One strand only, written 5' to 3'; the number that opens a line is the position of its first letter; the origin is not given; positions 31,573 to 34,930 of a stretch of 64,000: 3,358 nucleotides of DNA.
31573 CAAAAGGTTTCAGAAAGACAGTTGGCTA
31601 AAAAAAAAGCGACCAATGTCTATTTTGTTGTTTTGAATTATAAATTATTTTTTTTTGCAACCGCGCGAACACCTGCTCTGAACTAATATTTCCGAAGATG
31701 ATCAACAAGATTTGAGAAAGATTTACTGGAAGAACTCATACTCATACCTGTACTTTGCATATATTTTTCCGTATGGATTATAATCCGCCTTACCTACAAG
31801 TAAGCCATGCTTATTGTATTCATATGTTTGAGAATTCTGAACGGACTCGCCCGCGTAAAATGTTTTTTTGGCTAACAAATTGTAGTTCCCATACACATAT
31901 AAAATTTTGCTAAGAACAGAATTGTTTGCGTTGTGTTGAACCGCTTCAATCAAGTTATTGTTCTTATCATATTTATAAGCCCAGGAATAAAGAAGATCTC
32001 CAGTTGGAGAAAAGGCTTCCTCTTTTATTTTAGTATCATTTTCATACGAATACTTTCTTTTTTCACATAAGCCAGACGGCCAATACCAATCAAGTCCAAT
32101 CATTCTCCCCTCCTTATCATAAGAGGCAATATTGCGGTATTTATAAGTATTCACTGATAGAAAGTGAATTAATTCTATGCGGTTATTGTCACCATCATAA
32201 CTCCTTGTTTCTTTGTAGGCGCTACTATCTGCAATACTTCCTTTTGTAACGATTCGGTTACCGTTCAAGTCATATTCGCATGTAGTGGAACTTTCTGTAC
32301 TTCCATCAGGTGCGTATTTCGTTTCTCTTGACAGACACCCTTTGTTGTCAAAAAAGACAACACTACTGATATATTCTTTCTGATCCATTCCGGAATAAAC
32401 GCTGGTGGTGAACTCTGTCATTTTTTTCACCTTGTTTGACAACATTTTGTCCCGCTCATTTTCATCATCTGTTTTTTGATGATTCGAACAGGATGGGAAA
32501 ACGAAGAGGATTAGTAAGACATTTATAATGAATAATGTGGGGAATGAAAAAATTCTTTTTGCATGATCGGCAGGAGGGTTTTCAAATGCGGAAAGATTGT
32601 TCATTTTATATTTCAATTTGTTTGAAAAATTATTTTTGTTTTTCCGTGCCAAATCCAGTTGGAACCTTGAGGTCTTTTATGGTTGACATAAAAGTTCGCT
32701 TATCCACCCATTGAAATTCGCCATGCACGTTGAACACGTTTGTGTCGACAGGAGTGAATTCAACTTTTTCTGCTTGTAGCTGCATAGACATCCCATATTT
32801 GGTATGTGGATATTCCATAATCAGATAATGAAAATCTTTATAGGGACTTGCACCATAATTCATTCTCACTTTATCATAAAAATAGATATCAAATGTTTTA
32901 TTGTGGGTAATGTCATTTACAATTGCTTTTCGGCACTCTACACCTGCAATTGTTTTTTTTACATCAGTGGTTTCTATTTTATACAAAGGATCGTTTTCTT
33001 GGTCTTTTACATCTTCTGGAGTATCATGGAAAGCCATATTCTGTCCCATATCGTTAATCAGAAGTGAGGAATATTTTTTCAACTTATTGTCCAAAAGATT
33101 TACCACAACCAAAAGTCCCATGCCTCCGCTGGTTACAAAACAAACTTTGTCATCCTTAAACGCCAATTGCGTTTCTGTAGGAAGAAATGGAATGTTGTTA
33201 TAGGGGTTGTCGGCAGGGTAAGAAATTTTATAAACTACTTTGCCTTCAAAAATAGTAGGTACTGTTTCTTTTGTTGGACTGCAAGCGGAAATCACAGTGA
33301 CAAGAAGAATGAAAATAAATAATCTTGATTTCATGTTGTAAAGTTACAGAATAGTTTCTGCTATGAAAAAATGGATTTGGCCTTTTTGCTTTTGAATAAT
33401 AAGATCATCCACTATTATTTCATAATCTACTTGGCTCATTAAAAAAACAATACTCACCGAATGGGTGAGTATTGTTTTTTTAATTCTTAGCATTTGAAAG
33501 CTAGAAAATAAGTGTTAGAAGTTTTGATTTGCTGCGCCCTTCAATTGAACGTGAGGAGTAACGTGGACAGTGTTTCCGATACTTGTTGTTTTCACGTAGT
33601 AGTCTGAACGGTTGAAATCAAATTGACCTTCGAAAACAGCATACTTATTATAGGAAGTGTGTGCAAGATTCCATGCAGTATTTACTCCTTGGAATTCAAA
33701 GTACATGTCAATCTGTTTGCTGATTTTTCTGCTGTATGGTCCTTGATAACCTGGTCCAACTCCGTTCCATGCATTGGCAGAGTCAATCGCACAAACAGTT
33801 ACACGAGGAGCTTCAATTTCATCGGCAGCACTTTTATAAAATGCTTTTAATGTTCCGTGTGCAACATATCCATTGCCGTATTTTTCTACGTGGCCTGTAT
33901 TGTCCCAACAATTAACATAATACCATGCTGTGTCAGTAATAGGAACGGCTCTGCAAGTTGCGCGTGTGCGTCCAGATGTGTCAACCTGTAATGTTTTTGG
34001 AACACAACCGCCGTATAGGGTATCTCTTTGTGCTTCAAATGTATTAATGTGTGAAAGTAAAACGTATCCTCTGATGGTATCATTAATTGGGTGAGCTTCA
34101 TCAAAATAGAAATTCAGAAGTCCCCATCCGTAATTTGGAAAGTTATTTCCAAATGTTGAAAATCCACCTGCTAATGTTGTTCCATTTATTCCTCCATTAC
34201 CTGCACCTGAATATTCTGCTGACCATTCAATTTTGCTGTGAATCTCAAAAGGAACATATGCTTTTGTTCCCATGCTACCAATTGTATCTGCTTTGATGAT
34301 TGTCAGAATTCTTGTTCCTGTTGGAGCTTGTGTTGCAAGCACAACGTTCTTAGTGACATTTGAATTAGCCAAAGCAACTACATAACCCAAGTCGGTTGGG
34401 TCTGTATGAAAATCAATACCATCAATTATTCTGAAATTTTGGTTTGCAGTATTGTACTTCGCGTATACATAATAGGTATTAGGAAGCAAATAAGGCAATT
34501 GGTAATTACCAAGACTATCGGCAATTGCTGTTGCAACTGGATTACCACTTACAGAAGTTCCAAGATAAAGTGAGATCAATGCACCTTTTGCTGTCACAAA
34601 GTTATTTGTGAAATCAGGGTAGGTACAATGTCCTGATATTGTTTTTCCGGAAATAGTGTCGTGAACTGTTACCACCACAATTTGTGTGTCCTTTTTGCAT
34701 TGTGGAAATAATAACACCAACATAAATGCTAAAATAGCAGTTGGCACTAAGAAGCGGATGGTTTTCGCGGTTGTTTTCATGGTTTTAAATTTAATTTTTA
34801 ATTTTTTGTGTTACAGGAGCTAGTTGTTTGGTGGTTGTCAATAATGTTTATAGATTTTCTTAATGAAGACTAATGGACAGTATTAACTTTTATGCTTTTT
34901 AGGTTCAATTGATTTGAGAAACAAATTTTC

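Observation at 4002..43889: Array of eight paralogous periplasmic-sensor / PP2C (SpoIIE-type) phosphatase membrane proteins in 40 kb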

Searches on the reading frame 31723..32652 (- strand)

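Call 5: search_protein_families(library=pfam, proteins=[window:31723-32652:-], max_evalue=0.001)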
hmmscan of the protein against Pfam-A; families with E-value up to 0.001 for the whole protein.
window:31723-32652:- (309 aa): 1 family
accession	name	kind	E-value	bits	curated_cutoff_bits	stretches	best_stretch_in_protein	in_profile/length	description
PF05593.20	RHS_repeat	-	0.00086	20.1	22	0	223-237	17-31/38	RHS Repeat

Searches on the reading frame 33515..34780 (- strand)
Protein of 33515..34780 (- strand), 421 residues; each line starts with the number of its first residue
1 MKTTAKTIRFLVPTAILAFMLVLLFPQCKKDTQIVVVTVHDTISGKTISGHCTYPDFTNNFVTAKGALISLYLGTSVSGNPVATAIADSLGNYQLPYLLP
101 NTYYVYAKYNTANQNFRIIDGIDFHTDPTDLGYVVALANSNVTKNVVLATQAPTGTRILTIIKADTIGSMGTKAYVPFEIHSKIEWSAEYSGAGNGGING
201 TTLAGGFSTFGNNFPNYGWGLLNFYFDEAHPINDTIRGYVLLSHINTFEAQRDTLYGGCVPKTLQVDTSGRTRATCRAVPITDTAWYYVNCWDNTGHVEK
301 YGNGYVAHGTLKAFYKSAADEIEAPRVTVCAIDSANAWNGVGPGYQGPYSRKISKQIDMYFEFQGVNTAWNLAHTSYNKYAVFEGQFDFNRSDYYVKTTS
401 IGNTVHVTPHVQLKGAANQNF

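Call 5: search_protein_families(library=pfam, proteins=[window:33515-34780:-], max_evalue=0.001)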
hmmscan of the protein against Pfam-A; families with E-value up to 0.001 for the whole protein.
window:33515-34780:- (421 aa): 0 families

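Call 11: search_protein_families(library=pfam, proteins=[window:33515-34780:-], max_evalue=1)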
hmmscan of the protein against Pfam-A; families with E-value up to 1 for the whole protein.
window:33515-34780:- (421 aa): 2 families
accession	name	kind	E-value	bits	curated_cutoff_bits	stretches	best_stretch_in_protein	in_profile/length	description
PF04264.18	YceI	-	0.09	13.6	23.7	1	354-412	101-149/150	YceI-like domain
PF13620.12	CarboxypepD_reg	-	0.15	12.8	32.3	1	77-110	24-57/82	Carboxypeptidase regulatory-like domain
